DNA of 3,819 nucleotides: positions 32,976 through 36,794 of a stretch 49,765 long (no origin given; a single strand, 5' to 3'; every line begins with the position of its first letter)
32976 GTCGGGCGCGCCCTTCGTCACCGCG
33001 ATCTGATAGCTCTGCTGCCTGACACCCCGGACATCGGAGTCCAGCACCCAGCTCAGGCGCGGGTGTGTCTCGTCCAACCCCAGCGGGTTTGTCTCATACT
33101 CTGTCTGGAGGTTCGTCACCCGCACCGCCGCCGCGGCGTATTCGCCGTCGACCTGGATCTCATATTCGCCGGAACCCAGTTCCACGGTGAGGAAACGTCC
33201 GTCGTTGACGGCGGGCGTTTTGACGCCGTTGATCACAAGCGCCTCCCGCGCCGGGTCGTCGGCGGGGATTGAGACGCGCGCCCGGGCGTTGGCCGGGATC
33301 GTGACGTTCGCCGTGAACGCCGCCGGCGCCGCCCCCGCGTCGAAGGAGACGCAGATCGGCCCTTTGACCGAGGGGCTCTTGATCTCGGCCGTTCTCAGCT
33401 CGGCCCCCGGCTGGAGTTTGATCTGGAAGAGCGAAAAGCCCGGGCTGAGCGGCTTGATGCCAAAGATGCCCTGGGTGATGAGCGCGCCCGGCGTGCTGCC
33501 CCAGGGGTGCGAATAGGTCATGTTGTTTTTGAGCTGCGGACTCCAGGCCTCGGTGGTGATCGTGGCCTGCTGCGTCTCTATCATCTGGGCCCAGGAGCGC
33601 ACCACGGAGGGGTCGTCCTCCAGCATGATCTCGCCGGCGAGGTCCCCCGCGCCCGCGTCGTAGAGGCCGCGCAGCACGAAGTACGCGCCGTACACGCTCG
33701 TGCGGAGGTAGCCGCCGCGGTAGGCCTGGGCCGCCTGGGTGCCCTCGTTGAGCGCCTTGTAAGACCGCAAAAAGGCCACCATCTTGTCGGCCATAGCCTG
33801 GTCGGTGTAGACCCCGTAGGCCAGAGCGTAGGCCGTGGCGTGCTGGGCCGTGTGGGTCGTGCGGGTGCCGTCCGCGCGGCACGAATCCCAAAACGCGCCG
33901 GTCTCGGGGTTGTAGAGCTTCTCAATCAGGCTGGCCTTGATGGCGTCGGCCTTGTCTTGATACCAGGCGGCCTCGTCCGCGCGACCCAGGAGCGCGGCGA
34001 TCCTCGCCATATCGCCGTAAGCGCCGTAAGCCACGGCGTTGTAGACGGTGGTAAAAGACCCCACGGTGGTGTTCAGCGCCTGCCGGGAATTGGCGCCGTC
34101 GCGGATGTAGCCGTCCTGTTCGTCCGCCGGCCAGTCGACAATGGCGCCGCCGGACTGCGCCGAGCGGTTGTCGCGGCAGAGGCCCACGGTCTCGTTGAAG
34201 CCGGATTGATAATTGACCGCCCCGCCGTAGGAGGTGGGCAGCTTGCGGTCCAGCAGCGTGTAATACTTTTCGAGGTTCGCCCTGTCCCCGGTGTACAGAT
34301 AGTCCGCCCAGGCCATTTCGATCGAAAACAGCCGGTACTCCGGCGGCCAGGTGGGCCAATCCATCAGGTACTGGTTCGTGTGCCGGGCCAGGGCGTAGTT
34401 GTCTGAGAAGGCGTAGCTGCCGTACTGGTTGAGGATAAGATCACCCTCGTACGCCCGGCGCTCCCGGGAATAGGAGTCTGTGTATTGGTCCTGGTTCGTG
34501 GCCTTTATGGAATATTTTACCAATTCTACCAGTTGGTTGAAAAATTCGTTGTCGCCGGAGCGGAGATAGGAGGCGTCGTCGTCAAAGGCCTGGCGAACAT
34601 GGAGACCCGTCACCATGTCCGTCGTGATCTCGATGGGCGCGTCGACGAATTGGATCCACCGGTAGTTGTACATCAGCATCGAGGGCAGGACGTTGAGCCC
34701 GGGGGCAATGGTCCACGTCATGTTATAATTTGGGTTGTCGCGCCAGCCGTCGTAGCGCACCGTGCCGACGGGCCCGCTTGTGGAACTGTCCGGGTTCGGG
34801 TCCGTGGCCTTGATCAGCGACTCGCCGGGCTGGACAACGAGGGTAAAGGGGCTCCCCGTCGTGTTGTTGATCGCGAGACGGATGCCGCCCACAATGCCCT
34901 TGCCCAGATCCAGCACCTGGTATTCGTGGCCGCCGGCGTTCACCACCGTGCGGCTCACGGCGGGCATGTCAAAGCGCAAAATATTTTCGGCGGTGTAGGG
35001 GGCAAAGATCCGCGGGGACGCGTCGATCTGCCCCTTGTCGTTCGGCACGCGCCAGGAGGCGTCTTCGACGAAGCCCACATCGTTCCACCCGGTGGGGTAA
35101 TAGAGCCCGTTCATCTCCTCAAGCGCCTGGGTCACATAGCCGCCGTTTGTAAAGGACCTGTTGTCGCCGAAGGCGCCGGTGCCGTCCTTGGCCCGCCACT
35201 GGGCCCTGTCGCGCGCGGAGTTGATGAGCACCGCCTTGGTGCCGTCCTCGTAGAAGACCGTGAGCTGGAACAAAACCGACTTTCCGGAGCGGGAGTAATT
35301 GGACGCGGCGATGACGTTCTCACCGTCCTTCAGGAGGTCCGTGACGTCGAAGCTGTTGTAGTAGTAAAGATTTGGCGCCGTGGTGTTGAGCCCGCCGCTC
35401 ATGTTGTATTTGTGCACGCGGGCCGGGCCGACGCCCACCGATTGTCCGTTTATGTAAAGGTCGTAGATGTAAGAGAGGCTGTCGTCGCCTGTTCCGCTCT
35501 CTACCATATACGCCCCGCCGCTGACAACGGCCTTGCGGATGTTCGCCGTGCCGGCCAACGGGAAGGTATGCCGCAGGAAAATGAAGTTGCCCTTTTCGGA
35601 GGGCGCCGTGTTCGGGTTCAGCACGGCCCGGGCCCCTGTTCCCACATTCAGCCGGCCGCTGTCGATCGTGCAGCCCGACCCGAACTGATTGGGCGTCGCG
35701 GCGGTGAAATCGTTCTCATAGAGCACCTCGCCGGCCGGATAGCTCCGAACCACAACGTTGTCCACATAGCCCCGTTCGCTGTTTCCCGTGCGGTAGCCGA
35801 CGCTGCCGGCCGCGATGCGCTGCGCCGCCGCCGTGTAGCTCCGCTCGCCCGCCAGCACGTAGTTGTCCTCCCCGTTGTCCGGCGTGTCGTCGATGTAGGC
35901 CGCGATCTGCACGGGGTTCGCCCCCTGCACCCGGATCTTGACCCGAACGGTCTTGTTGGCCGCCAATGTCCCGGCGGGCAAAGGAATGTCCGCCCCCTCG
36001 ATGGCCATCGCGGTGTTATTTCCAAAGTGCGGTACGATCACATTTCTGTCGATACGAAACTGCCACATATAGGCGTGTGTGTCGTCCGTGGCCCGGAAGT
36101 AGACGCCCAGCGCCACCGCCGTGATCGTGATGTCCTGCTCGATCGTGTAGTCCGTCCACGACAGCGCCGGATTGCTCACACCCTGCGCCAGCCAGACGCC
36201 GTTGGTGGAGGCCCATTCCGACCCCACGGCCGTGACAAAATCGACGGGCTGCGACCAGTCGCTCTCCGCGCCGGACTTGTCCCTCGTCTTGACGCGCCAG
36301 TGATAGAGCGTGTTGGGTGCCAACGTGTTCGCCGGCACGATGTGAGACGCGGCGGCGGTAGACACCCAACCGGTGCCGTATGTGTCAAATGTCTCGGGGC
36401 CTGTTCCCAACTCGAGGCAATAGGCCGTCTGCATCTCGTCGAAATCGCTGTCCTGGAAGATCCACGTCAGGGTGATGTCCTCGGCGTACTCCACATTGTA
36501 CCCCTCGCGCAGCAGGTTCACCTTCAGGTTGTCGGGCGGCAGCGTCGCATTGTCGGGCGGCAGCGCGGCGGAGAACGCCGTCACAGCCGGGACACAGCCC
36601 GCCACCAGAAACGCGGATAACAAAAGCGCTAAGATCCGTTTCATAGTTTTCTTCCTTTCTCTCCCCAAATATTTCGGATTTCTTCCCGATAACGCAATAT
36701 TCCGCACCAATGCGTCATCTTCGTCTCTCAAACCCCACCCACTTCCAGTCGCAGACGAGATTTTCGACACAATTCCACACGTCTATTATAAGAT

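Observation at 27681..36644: A single 2,987-codon ORF fuses two complete, non-identical GH78 rhamnosidase units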

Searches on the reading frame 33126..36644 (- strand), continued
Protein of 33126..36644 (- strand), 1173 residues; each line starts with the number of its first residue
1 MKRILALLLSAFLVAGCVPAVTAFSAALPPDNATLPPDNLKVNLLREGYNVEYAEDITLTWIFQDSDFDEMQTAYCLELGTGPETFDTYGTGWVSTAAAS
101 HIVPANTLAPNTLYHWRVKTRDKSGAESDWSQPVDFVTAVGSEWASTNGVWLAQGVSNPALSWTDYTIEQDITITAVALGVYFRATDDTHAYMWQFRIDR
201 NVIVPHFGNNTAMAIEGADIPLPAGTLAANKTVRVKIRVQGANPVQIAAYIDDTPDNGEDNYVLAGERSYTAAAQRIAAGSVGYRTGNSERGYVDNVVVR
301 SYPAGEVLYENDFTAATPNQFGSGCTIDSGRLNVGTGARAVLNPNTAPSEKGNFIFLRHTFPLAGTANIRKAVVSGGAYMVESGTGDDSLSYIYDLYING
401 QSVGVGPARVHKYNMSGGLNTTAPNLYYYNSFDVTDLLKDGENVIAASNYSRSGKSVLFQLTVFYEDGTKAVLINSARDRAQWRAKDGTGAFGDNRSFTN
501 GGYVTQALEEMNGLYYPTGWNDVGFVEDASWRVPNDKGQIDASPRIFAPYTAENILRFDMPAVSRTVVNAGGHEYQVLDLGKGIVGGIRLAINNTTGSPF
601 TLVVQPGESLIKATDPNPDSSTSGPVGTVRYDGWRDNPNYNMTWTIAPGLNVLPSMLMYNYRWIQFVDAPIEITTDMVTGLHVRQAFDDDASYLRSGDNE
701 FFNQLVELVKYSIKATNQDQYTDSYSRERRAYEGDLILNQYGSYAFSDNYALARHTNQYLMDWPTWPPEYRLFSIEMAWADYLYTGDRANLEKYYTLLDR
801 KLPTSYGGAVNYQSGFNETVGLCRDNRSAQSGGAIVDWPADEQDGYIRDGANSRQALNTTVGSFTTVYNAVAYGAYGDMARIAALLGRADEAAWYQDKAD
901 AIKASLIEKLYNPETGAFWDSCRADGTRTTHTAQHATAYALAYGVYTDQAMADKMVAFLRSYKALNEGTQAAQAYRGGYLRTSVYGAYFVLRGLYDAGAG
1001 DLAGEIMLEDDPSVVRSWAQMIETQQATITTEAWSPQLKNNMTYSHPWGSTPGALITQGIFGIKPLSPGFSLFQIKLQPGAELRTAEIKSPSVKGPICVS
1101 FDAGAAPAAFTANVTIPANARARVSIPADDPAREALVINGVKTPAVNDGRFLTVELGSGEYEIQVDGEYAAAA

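Call 42: fold_search(model_id=the predicted structure, library=pdb)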
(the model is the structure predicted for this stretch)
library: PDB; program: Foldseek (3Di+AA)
matches with E <= 10: 1722; with E <= 0.001: 179
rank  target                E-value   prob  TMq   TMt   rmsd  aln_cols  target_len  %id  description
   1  3w5m                  6.6e-45  1.00  0.58  0.64  13.3      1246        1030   19  Crystal Structure of Streptomyces avermitilis alpha-L-rhamnosidase (released 2013-03-20)
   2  3w5n                  9.7e-45  1.00  0.59  0.65  13.7      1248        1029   18  Crystal Structure of Streptomyces avermitilis alpha-L-rhamnosidase complexed with L-rhamnose (released 2013-03-20)
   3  6i60_A                6.9e-43  1.00  0.63  0.80   9.3      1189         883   16  Structure of alpha-L-rhamnosidase from Dictyoglumus thermophilum (released 2019-02-06)
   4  6i60_B                5.0e-42  1.00  0.62  0.79   9.4      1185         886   16  Structure of alpha-L-rhamnosidase from Dictyoglumus thermophilum (released 2019-02-06)
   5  6gsz_A                2.7e-35  1.00  0.57  0.74   8.6      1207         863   15  Crystal structure of native alfa-L-rhamnosidase from Aspergillus terreus (released 2018-11-14)
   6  3cih                  3.3e-28  1.00  0.41  0.63  13.3       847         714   15  Crystal structure of a putative alpha-rhamnosidase from Bacteroides thetaiotaomicron (released 2008-04-01)
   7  2okx_A                1.5e-24  1.00  0.38  0.44  28.2      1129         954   14  Crystal structure of GH78 family rhamnosidase of Bacillus SP. GL1 AT 1.9 A (released 2007-11-13)
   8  8iwf_A                1.2e-22  1.00  0.39  0.67   6.0       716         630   17  Aspergillus niger Rha-2 and pNPR (released 2024-04-03)
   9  8iwd_A                2.1e-22  1.00  0.39  0.67   6.4       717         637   18  Aspergillus niger Rha-2 (released 2024-04-03)
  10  8hmm                  3.9e-22  1.00  0.40  0.68   6.4       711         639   15  Crystal structure of AoRhaA (released 2023-12-06)
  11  4xhc_A                2.7e-14  1.00  0.32  0.67   5.7       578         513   13  rhamnosidase from Klebsiella oxytoca with rhamnose bound (released 2015-04-15)
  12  8hob_A                8.1e-10  1.00  0.30  0.41  12.2       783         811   11  The cryo-EM structure of cellobiose phosphorylase from Clostridium thermocellum ( variant) (released 2024-03-20)
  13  8ho7_A                1.2e-09  1.00  0.29  0.39  12.9       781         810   11  The cryo-EM structure of cellobiose phosphorylase from Clostridium thermocellum (released 2023-12-13)
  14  3acs_A                1.6e-09  1.00  0.30  0.40  12.5       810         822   12  Crystal Structure of Cellvibrio gilvus Cellobiose Phosphorylase W488F mutant (released 2010-12-22)
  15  2cqs_A                2.1e-09  1.00  0.29  0.38  12.9       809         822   12  Crystal Structure of Cellvibrio gilvus Cellobiose Phosphorylase Crystallized from Ammonium Sulfate (released 2006-05-16)
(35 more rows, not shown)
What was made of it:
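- On GH78 alpha-L-rhamnosidase (unit 1): Call 42: ranks 1-11 are all GH78, with E 7e-45 to 3e-14.
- Closest known: SaRha78A, Streptomyces avermitilis alpha-L-rhamnosidase. Same: Unit 1 has the same overall multi-domain fold (Foldseek E 7e-45; call 42).
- Foldseek ranks 1-11 are all GH78 structures (E 7e-45 to 3e-14), and the next fold class scores about 1e-9 (call 42).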

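Call 60: search_protein_families(library=pfam, proteins=[P0009, P0006], max_evalue=0.01)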
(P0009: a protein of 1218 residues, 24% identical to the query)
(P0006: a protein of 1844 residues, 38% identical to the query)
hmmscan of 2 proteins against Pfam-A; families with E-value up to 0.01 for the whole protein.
P0009 (1218 aa): 6 families
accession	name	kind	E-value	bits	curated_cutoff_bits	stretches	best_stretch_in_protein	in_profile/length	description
PF17389.8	Bac_rhamnosid6H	-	3.1e-68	231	24.5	1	643-978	2-338/339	Bacterial alpha-L-rhamnosidase 6 hairpin glycosidase domain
PF08531.16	Bac_rhamnosid_N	-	9e-47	159.5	25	1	362-528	1-171/172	Alpha-L-rhamnosidase N-terminal domain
PF25788.1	Ig_Rha78A_N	-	1.1e-37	128.9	27.4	1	48-155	4-105/105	Rha78A-like, N-terminal immunoglobulin domain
PF05592.18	Bac_rhamnosid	-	5.2e-29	100.6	22.2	1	539-637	3-101/102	Bacterial alpha-L-rhamnosidase concanavalin-like domain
PF17390.7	Bac_rhamnosid_C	-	1.7e-19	69.8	22.1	1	981-1052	1-72/78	Bacterial alpha-L-rhamnosidase C-terminal domain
PF06439.18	3keto-disac_hyd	-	4.5e-06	27.3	26.8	1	134-305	6-186/187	3-keto-disaccharide hydrolase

P0006 (1844 aa): 10 families
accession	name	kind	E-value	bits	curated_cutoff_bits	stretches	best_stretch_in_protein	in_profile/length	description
PF17389.8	Bac_rhamnosid6H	-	8.1e-29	101.4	24.5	1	663-991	3-331/339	Bacterial alpha-L-rhamnosidase 6 hairpin glycosidase domain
PF25788.1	Ig_Rha78A_N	-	2.4e-24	86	27.4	1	38-147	1-102/105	Rha78A-like, N-terminal immunoglobulin domain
PF17390.7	Bac_rhamnosid_C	-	2.1e-13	50.3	22.1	1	1001-1069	1-68/78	Bacterial alpha-L-rhamnosidase C-terminal domain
PF22422.2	MGH1-like_GH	-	2.5e-08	34.3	27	1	810-919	147-267/356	Mannosylglycerate hydrolase MGH1-like glycoside hydrolase domain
PF05592.18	Bac_rhamnosid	-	2.7e-08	34.1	22.2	1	558-655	2-101/102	Bacterial alpha-L-rhamnosidase concanavalin-like domain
PF06439.18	3keto-disac_hyd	-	7e-07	29.9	26.8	1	150-288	24-175/187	3-keto-disaccharide hydrolase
PF08531.16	Bac_rhamnosid_N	-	2.2e-06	28.1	25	1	398-525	15-149/172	Alpha-L-rhamnosidase N-terminal domain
PF07554.19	FIVAR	-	5.6e-06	27.3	29.2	1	1550-1605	5-68/71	FIVAR domain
PF01204.24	Trehalase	-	9.5e-05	21.9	21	1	825-922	309-408/512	Trehalase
PF00746.26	Gram_pos_anchor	-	0.00027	21.2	20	1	1808-1842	11-41/43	LPXTG cell wall anchor motif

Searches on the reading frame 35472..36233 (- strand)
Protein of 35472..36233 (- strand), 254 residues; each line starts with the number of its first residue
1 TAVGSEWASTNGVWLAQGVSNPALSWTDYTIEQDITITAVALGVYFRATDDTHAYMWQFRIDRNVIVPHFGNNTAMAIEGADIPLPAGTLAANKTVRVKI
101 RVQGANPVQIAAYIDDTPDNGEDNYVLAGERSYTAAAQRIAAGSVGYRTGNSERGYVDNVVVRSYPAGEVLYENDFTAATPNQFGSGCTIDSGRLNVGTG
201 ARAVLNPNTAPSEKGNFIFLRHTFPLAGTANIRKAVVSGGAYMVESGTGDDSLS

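Call 49: search_protein_families(library=pfam, proteins=[window:35472-36233:-], max_evalue=5)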
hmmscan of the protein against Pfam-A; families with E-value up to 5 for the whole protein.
window:35472-36233:- (254 aa): 1 family
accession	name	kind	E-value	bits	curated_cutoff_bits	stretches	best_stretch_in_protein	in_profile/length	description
PF11033.13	ComJ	-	0.099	12.8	25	1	16-56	13-51/122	Competence protein J (ComJ)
